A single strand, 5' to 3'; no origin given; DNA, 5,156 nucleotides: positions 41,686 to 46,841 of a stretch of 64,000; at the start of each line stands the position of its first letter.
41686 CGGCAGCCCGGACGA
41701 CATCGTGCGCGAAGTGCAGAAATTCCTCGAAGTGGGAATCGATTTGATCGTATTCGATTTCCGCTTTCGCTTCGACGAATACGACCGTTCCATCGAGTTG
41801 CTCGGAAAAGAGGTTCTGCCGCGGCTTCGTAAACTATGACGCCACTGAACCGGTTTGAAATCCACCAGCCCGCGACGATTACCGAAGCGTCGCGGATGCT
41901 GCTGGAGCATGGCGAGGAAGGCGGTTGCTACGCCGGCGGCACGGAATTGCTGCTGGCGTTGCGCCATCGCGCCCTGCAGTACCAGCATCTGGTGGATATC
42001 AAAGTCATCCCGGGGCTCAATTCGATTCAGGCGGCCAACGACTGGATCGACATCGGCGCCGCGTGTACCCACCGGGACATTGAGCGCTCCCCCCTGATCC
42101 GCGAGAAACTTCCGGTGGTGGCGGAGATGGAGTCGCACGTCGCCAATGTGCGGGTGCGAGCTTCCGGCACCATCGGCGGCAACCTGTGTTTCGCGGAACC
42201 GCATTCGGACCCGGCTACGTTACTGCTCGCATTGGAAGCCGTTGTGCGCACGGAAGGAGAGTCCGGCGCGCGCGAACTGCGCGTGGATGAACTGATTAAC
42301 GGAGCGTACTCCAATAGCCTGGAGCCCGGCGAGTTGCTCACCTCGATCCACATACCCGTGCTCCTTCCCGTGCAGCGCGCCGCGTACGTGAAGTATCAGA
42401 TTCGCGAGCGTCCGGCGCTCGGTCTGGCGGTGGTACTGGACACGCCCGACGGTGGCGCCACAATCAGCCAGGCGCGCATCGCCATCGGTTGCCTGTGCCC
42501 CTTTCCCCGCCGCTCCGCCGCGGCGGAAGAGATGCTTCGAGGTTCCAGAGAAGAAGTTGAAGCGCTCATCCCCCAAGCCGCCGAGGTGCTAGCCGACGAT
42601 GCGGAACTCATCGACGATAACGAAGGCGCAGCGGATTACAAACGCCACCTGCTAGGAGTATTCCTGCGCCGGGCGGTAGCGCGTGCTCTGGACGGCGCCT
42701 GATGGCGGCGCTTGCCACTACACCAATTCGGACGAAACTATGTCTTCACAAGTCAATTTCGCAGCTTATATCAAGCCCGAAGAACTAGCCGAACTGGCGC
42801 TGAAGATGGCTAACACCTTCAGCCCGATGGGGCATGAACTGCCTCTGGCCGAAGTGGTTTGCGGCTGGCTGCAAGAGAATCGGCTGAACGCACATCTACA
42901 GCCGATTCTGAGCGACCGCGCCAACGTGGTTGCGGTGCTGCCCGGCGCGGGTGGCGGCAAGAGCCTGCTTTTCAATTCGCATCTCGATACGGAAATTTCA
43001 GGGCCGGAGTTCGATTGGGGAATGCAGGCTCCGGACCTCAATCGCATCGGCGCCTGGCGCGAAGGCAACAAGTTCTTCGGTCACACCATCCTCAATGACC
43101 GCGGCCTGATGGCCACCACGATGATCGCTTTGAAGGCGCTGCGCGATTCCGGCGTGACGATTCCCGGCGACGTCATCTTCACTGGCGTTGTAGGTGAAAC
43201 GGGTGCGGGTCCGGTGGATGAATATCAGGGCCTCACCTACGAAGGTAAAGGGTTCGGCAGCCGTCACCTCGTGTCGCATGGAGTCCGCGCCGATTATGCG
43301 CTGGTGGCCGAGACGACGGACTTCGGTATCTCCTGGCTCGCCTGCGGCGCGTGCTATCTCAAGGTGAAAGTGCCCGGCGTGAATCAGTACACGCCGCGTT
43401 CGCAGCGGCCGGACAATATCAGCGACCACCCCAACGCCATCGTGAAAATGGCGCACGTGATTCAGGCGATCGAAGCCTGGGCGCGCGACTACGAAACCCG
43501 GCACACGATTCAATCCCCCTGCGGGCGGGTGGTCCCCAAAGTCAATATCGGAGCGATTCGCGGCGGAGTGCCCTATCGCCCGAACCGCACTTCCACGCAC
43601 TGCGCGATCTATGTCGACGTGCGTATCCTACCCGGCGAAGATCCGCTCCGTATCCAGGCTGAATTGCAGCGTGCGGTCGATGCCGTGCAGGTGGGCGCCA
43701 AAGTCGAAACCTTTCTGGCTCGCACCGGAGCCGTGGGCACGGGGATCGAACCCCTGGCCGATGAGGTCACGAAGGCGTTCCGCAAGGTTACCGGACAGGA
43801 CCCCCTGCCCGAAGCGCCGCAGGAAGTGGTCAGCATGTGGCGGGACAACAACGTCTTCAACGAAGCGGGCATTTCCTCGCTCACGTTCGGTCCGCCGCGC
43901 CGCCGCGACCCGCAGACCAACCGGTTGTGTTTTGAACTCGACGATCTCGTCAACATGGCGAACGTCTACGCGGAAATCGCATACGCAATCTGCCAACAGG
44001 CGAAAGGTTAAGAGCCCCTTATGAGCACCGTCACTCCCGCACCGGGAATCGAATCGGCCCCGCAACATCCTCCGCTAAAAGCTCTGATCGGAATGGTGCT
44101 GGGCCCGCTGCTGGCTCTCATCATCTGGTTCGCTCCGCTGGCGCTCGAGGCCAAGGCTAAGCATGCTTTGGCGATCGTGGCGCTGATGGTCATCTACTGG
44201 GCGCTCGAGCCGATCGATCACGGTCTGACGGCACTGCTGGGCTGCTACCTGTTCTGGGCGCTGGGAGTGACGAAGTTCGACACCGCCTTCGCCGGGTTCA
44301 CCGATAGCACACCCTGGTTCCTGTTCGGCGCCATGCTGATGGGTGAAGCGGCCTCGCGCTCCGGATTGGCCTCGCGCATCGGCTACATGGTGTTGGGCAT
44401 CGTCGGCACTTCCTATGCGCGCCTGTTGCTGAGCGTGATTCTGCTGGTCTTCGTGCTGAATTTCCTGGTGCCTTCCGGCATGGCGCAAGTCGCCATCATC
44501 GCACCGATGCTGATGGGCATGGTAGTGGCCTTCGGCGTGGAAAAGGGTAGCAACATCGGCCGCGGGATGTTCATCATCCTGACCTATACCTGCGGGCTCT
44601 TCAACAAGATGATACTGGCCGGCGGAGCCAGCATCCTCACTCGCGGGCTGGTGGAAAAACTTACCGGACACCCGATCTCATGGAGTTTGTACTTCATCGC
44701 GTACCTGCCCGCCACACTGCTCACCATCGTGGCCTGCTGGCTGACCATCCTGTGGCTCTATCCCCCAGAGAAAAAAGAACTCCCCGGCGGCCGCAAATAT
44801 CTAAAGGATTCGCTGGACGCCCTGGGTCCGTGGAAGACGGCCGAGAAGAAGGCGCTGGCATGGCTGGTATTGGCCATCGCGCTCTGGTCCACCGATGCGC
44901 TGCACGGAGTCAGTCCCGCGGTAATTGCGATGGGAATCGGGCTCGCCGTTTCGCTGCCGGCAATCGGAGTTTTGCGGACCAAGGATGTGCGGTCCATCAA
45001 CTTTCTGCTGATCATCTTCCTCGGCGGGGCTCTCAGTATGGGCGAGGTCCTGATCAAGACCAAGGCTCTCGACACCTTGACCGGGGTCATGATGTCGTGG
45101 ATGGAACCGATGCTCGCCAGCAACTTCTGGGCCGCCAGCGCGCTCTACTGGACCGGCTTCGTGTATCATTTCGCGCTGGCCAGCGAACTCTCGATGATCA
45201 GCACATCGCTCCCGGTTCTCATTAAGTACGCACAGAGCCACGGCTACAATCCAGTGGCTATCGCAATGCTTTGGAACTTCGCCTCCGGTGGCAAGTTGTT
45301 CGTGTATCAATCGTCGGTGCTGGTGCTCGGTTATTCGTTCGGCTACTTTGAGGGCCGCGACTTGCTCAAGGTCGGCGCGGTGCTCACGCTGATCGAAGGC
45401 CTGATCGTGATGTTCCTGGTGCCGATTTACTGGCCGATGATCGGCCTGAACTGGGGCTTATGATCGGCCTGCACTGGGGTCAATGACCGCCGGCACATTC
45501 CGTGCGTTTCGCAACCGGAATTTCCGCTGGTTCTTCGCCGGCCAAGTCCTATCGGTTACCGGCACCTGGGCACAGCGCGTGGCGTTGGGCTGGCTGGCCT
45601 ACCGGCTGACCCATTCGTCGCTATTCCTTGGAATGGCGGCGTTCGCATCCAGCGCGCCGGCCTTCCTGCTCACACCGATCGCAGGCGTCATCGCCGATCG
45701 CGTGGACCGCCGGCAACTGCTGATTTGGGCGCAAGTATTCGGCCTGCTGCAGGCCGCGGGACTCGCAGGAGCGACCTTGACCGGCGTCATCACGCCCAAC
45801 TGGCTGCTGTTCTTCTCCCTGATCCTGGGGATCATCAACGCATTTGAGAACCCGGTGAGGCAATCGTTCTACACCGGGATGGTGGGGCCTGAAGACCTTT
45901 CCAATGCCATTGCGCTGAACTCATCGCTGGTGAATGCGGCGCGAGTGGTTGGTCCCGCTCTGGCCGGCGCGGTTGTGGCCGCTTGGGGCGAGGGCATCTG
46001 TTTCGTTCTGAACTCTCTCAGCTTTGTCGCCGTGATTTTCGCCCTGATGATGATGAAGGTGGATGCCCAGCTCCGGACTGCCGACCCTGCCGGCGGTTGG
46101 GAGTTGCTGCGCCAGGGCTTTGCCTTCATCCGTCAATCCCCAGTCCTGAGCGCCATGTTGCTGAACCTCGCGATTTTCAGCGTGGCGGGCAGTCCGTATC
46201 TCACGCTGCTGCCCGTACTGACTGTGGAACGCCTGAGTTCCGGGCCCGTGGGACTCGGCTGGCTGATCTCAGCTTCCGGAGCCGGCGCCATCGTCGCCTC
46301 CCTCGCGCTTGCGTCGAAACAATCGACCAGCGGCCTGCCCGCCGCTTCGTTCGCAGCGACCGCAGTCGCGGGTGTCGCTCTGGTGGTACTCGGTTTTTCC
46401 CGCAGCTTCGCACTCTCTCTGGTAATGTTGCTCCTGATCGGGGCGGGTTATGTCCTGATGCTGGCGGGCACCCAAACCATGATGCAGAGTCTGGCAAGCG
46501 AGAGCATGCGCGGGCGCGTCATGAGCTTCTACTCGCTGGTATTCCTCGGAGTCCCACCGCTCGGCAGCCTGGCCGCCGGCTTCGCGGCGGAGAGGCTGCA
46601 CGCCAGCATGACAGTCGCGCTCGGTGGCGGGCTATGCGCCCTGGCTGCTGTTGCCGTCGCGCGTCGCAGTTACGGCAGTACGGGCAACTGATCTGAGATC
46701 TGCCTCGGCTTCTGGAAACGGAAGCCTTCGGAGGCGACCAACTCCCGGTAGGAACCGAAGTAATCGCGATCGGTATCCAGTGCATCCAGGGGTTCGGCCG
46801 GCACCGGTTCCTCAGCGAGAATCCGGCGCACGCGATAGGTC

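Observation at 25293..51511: Ten paired copies of a PurR/LacI-type palindrome link F420 genes, two Mo-hydroxylase operons, a TonB receptor and a bicupin into one putative regulon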

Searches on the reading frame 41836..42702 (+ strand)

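Call 10: search_protein_families(library=pfam, proteins=[window:41836-42702:+])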
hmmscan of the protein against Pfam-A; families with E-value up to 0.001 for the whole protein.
window:41836-42702:+ (288 aa): 2 families
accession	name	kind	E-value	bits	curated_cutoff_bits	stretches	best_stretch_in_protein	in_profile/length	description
PF00941.27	FAD_binding_5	-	3.6e-43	147.8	27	1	6-175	2-169/170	FAD binding domain in molybdopterin dehydrogenase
PF03450.22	CO_deh_flav_C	-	2.9e-13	50.2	25.5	1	194-283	15-101/102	CO dehydrogenase flavoprotein C-terminal domain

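Call 61: search_protein_families(library=ncbifam, proteins=[window:41836-42702:+], max_evalue=0.00001)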
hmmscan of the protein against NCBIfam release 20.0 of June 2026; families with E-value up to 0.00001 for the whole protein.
window:41836-42702:+ (288 aa): 7 families
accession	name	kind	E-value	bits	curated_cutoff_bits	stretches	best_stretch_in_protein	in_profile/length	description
NF041019.1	glyceraldDH_beta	equivalog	2.8e-50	171.1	350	1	6-283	5-279/280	glyceraldehyde dehydrogenase subunit beta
NF043083.1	XdhB_XDHase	equivalog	2.9e-45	154.6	310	1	8-285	6-284/289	xanthine dehydrogenase subunit XdhB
NF007427.0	PRK09971.1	equivalog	2.1e-41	142.1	287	1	8-286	6-285/292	xanthine dehydrogenase FAD-binding subunit XdhB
TIGR02963.1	xanthine_xdhA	equivalog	1.1e-33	116.6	467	1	9-279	195-463/468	xanthine dehydrogenase small subunit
TIGR03195.1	4hydrxCoA_B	equivalog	7.9e-29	100.8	404.55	2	4-119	2-116/321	4-hydroxybenzoyl-CoA reductase subunit beta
TIGR03199.1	pucC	equivalog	6.4e-16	58.4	306.05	1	12-271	1-256/264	xanthine dehydrogenase subunit C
TIGR03312.1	Se_sel_red_FAD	hypoth_equivalog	1.6e-06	27.5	241.5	1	11-277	6-243/257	molybdopterin-dependent oxidoreductase FAD-binding subunit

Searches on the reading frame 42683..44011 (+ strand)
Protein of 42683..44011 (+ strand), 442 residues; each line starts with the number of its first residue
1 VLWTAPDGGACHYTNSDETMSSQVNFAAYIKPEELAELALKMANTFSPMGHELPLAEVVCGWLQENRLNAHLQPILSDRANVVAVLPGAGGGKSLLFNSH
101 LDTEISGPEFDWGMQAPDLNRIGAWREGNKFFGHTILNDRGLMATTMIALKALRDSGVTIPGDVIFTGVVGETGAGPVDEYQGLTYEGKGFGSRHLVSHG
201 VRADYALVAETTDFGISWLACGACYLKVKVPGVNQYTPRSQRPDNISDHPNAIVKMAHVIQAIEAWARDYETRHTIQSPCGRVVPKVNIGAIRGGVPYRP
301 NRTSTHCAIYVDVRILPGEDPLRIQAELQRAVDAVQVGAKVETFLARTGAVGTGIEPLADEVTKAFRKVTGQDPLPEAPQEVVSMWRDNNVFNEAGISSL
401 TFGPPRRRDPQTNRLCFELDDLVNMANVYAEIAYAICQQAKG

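Call 10: search_protein_families(library=pfam, proteins=[window:42683-44011:+])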
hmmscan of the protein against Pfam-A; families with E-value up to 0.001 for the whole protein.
window:42683-44011:+ (442 aa): 2 families
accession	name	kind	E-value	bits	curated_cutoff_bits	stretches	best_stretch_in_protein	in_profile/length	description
PF07687.19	M20_dimer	-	6.3e-09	36.2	21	1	250-336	27-103/107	Peptidase dimerisation domain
PF01546.33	Peptidase_M20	-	6.5e-08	33.2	24.6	1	96-433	1-204/206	Peptidase family M20/M25/M40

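Call 31: search_protein_families(library=ncbifam, proteins=[window:42683-44011:+], max_evalue=0.00001)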
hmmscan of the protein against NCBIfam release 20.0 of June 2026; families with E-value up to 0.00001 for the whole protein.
window:42683-44011:+ (442 aa): 16 families
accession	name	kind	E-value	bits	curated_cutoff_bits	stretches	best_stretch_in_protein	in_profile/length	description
TIGR01910.1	DapE-ArgE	subfamily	4.6e-26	91.9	217.6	1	47-410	15-355/373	ArgE/DapE family deacylase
NF005373.0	PRK06915.1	equivalog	3.9e-23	82.1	428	1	43-440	44-421/422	peptidase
NF005306.0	PRK06837.1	subfamily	1.5e-19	70.2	376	1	42-404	46-390/427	ArgE/DapE family deacylase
TIGR01892.1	AcOrn-deacetyl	equivalog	1.7e-19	70.1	297.7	1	52-405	17-337/365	acetylornithine deacetylase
NF006370.0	PRK08596.1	equivalog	1.5e-16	60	412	1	44-335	30-305/425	acetylornithine deacetylase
NF006400.0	PRK08651.1-3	equivalog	4e-15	55.5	374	1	33-436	30-406/410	succinyl-diaminopimelate desuccinylase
NF009555.0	PRK13004.1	equivalog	5.6e-14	51.8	321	1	34-438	16-397/399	YgeY family selenium metabolism-linked hydrolase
NF003474.0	PRK05111.1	equivalog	5.6e-12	45.3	460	1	55-341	35-291/383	acetylornithine deacetylase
TIGR03526.1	selenium_YgeY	hypoth_equivalog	1.3e-11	44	321.5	1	81-344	58-289/395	YgeY family selenium metabolism-linked hydrolase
NF006365.0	PRK08588.1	subfamily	3.8e-10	39.6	289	1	49-341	23-284/383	succinyl-diaminopimelate desuccinylase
NF006399.0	PRK08651.1-2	equivalog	6.4e-10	38.6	381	1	51-428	26-396/405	succinyl-diaminopimelate desuccinylase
TIGR01900.1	dapE-gram_pos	equivalog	1.1e-09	37.7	304.2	1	201-428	143-345/351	succinyl-diaminopimelate desuccinylase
NF005710.0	PRK07522.1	subfamily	2e-08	33.8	412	1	195-404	154-356/391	acetylornithine deacetylase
NF006402.0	PRK08651.1-5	equivalog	3.2e-08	32.9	369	1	191-335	134-265/369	succinyl-diaminopimelate desuccinylase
NF006439.0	PRK08737.1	equivalog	2.2e-07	30.2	345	1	285-432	220-360/364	acetylornithine deacetylase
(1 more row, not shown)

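Call 68: search_solved_structures(query=window:42683-44008:+, max_evalue=0.00001)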
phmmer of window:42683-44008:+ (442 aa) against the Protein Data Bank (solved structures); distinct sequences matched with E-value up to 0.00001: 3.
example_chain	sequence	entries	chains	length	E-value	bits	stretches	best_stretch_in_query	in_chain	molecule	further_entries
5k8m_A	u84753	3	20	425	6e-92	312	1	33-439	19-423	5-nitroanthranilic acid aminohydrolase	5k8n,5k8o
5k8p_A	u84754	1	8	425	4.1e-91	309.3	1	33-439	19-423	5-nitroanthranilic acid aminohydrolase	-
3pfo_A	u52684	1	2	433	9e-08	34.6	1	80-345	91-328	putative acetylornithine deacetylase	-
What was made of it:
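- On 5-Nitroanthranilate (Naa) pathway: 312 bits, E = 6e-92, over residues 33-439, to PDB 5K8M (call 68).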

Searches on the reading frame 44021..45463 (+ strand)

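Call 10: search_protein_families(library=pfam, proteins=[window:44021-45463:+])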
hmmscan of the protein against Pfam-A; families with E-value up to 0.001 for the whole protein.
window:44021-45463:+ (480 aa): 2 families
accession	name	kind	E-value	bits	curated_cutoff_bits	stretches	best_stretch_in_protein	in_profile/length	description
PF00939.25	Na_sulph_symp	-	3.1e-54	185.2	27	1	30-475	12-470/472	Sodium:sulfate symporter transmembrane region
PF03600.22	CitMHS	-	2.3e-22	80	31.9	1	58-417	2-334/336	Citrate transporter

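Call 61: search_protein_families(library=ncbifam, proteins=[window:44021-45463:+], max_evalue=0.00001)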
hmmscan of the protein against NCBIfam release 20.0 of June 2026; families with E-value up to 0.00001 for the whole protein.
window:44021-45463:+ (480 aa): 1 family
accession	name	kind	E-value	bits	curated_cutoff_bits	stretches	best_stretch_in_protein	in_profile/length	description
TIGR00785.1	dass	subfamily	4.6e-45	154.1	198.6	1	41-471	5-444/444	DASS family sodium-coupled anion symporter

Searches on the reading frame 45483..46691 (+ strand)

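Call 10: search_protein_families(library=pfam, proteins=[window:45483-46691:+])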
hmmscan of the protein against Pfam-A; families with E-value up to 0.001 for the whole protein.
window:45483-46691:+ (402 aa): 2 families
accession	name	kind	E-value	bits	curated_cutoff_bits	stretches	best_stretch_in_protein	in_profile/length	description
PF05977.19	MFS_3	-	5.5e-63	213.6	27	1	4-393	2-389/524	Transmembrane secretion effector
PF07690.21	MFS_1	-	2.3e-30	106.1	33.4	2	18-354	2-339/347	Major Facilitator Superfamily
